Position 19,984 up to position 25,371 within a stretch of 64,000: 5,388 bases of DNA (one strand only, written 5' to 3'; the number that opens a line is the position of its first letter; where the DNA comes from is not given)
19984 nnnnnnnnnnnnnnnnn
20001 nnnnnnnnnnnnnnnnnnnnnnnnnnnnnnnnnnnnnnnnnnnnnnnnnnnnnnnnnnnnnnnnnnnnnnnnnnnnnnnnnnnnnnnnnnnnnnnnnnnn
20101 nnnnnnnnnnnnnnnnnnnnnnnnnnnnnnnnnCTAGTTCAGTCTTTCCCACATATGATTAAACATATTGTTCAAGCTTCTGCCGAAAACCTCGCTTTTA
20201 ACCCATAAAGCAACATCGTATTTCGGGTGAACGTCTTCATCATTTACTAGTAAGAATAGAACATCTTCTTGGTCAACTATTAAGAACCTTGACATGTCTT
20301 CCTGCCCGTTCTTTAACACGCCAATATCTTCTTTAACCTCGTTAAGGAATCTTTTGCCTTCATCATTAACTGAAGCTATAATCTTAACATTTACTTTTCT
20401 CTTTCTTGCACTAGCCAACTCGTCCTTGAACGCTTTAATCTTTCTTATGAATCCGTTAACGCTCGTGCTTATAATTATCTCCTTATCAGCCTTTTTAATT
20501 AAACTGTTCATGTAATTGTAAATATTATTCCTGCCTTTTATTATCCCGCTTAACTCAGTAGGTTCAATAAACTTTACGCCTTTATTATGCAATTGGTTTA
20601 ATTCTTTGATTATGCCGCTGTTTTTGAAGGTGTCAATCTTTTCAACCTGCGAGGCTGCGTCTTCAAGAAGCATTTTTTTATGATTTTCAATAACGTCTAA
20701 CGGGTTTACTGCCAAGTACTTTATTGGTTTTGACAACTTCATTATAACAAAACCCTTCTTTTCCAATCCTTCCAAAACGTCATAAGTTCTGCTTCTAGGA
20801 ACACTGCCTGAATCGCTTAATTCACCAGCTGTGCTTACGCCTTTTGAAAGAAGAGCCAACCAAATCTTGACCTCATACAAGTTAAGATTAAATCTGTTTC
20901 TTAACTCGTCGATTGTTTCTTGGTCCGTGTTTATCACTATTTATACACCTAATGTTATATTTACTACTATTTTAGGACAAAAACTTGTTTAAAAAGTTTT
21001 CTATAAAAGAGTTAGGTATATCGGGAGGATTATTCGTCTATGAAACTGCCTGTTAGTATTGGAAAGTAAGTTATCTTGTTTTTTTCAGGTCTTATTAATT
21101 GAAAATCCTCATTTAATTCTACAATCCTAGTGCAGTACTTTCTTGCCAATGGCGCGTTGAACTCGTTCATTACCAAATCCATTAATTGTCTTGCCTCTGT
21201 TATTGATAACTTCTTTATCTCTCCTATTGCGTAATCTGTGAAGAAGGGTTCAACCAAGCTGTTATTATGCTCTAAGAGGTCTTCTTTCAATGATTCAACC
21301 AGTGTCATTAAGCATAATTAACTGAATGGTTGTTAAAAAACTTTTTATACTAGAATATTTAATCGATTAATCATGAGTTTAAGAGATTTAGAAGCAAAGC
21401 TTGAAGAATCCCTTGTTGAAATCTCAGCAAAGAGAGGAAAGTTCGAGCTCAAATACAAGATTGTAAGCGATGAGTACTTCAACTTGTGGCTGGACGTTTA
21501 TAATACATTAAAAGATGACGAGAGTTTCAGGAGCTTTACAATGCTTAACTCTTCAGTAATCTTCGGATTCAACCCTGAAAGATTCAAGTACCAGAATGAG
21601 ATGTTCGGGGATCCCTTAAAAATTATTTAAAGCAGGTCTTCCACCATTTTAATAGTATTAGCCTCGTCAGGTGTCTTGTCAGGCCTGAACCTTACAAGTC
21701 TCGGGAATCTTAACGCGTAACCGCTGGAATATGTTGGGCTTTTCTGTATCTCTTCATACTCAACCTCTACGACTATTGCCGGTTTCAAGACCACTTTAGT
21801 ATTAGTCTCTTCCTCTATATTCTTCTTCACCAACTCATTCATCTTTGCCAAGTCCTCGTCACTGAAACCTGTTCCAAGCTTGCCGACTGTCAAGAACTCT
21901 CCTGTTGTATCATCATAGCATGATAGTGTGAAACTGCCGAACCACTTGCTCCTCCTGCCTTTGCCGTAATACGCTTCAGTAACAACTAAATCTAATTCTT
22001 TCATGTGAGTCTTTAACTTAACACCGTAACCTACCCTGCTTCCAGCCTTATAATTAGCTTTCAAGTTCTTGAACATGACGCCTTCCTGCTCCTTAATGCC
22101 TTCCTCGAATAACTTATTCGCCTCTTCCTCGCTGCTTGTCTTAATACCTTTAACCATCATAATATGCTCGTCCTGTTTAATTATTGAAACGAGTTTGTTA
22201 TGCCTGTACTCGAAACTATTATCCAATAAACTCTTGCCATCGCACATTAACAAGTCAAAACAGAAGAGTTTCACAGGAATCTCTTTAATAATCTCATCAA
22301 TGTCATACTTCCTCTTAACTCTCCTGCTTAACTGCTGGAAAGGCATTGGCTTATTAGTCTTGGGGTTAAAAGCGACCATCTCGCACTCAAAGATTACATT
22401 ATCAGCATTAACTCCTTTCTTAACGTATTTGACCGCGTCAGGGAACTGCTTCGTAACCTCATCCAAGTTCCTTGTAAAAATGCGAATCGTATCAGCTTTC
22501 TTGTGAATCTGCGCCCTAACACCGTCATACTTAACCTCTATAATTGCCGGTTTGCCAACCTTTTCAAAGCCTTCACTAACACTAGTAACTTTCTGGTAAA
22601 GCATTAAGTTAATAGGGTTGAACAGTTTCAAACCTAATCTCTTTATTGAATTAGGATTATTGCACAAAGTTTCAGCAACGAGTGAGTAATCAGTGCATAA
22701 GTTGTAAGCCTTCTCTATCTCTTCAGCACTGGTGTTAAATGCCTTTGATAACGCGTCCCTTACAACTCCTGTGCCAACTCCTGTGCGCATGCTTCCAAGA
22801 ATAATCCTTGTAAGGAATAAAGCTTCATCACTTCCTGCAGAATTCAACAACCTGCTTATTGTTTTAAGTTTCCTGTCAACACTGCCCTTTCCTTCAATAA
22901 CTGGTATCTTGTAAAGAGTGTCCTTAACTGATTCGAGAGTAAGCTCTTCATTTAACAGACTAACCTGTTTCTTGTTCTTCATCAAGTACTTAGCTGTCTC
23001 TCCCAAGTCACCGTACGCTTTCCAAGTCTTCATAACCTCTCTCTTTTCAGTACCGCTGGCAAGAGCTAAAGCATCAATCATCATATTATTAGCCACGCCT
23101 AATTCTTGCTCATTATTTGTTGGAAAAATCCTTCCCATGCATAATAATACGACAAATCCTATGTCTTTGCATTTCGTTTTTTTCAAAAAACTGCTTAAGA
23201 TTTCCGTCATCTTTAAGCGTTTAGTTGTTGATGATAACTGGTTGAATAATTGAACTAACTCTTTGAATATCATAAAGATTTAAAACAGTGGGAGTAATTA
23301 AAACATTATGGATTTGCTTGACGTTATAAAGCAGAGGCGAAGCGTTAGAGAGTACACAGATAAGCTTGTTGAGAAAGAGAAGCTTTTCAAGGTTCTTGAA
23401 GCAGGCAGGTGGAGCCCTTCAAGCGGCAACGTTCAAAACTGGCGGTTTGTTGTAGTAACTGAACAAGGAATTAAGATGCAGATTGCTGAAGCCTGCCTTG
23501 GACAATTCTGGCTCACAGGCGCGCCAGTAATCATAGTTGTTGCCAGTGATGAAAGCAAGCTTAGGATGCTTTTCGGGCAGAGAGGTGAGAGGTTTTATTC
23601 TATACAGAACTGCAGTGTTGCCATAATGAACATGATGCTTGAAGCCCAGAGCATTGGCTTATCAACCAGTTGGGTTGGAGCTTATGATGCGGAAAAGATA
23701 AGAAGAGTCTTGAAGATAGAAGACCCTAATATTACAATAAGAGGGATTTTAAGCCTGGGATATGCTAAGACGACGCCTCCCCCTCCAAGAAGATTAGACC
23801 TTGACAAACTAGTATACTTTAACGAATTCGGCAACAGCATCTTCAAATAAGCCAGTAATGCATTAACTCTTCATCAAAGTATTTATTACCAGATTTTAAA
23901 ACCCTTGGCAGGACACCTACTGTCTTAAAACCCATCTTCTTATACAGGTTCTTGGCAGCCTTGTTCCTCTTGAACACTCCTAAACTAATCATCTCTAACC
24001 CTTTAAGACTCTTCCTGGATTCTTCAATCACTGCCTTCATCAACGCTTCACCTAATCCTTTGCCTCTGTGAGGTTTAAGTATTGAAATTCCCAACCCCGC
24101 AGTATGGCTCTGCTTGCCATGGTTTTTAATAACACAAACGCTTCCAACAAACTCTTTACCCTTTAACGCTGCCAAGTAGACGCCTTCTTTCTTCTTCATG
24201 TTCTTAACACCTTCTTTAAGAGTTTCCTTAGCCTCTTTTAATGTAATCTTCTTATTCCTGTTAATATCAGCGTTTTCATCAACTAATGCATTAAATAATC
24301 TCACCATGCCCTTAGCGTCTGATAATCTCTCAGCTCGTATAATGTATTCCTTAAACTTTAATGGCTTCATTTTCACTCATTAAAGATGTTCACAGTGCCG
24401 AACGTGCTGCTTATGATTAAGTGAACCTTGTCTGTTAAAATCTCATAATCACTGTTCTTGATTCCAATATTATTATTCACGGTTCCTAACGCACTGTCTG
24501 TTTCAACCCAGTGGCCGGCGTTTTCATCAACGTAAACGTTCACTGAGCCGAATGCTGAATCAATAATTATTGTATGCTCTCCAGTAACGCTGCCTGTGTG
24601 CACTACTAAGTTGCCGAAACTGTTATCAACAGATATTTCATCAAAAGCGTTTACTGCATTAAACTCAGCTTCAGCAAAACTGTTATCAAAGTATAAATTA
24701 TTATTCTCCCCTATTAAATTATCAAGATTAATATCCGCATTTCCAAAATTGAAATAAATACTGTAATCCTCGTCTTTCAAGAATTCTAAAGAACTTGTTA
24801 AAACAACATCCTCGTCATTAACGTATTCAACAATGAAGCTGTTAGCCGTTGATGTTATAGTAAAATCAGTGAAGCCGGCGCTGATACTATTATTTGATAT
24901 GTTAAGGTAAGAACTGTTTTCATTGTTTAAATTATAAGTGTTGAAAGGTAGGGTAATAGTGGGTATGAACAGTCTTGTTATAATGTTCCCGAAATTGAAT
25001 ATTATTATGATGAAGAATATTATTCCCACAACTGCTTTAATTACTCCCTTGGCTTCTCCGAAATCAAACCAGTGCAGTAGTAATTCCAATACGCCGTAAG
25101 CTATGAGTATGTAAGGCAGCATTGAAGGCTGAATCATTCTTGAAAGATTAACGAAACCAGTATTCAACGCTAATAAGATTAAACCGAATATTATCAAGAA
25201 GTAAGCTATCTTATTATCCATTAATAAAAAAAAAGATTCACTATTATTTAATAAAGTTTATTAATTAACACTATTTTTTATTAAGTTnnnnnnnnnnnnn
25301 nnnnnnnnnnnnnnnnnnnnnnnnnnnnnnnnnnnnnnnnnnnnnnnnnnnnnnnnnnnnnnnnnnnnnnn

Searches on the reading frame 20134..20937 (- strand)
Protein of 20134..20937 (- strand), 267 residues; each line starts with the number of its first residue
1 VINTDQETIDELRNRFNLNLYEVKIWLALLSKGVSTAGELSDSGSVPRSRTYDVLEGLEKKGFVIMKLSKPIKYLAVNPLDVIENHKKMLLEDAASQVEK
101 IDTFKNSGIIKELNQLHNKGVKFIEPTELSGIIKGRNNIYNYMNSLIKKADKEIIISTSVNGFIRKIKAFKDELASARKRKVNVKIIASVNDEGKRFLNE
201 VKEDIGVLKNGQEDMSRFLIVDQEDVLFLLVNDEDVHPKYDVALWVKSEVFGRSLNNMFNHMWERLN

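Call 46: search_protein_families(library=pfam, proteins=[window:20134-20937:-], max_evalue=0.001)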
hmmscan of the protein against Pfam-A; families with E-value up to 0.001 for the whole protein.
window:20134-20937:- (267 aa): 2 families
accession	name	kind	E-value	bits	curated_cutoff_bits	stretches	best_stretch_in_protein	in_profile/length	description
PF01978.25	TrmB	-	1.4e-18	66.9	25.6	1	12-79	1-67/68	Sugar-specific transcriptional regulator TrmB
PF11495.14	Regulator_TrmB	-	1.8e-14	54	22.2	1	132-265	4-131/233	Archaeal transcriptional regulator TrmB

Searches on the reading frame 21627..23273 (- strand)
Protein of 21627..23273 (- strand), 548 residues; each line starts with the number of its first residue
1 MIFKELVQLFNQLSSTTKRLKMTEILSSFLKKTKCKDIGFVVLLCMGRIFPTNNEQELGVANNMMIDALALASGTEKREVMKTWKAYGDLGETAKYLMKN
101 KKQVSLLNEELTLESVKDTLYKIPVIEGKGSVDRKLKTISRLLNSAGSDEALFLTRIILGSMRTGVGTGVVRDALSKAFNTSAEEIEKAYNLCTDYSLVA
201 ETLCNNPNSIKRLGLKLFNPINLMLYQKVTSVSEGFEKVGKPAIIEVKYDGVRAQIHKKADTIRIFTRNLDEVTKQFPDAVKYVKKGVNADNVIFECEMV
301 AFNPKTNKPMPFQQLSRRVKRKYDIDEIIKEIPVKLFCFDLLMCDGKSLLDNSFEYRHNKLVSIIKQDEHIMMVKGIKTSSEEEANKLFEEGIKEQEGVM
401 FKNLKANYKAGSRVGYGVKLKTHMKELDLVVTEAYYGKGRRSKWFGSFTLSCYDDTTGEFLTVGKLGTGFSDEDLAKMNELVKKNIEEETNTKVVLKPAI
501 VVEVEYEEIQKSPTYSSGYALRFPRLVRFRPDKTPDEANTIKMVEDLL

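Call 46: search_protein_families(library=pfam, proteins=[window:21627-23273:-], max_evalue=0.001)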
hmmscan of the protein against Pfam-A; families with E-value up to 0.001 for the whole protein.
window:21627-23273:- (548 aa): 4 families
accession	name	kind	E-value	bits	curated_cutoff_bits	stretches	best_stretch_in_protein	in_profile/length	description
PF01068.26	DNA_ligase_A_M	-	3.1e-52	177.7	26.2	1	224-421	2-204/204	ATP dependent DNA ligase domain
PF04675.19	DNA_ligase_A_N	-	3.7e-40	138.4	24.6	1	3-176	2-174/174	DNA ligase N terminus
PF04679.21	DNA_ligase_A_C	-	4.5e-20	72.3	27.5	1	441-533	1-94/94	ATP dependent DNA ligase C terminal region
PF09414.15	RNA_ligase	-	0.00016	22.3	27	1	243-407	3-161/171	RNA ligase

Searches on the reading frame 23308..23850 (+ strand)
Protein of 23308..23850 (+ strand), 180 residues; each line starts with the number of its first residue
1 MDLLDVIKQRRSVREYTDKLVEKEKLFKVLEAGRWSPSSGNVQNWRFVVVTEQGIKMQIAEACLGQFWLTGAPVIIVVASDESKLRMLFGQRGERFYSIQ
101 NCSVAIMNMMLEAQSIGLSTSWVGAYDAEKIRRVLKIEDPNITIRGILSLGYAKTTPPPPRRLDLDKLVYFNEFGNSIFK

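Call 46: search_protein_families(library=pfam, proteins=[window:23308-23850:+], max_evalue=0.001)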
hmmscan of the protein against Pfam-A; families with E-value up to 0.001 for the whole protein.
window:23308-23850:+ (180 aa): 2 families
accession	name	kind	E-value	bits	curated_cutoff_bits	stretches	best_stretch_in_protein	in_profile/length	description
PF00881.29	Nitroreductase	-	2.5e-33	116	23.5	2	7-67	1-61/167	Nitroreductase family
PF14512.11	TM1586_NiRdase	-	6.5e-15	55.8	27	1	108-173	90-153/215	Putative TM nitroreductase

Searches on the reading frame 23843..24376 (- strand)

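Call 46: search_protein_families(library=pfam, proteins=[window:23843-24376:-], max_evalue=0.001)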
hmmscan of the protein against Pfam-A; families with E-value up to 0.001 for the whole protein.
window:23843-24376:- (177 aa): 6 families
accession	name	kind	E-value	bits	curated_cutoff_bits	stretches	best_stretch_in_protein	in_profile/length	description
PF00583.31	Acetyltransf_1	-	2.6e-17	63.6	20.7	1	60-150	28-116/116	Acetyltransferase (GNAT) family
PF13508.13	Acetyltransf_7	-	8.1e-13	49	27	1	66-151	4-83/84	Acetyltransferase (GNAT) domain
PF13302.13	Acetyltransf_3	-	9.5e-11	43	25.4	1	13-151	4-138/138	Acetyltransferase (GNAT) domain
PF13673.13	Acetyltransf_10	-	8.2e-10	39.2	23.6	1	58-154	24-111/128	Acetyltransferase (GNAT) domain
PF13420.13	Acetyltransf_4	-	1e-09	39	24.3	1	13-169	1-153/155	Acetyltransferase (GNAT) domain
PF08445.16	FR47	-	1.1e-06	29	22.1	1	96-152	26-79/86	FR47-like protein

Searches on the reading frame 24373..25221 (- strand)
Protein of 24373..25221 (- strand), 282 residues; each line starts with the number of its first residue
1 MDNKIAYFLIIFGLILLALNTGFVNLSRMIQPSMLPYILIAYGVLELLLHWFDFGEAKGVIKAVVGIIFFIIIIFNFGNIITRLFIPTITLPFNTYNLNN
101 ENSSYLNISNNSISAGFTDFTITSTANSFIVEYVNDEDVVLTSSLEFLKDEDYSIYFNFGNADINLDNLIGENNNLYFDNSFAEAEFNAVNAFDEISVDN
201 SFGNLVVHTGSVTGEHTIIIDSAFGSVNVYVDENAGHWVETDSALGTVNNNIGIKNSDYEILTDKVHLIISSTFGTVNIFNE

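Call 46: search_protein_families(library=pfam, proteins=[window:24373-25221:-], max_evalue=0.001)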
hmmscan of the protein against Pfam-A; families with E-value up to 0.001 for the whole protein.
window:24373-25221:- (282 aa): 1 family
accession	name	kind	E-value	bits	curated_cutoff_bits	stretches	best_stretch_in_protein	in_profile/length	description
PF09922.15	LiaF-like_C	-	0.00013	22.2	29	1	192-279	13-114/114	Cell wall-active antibiotics response LiaF, C-terminal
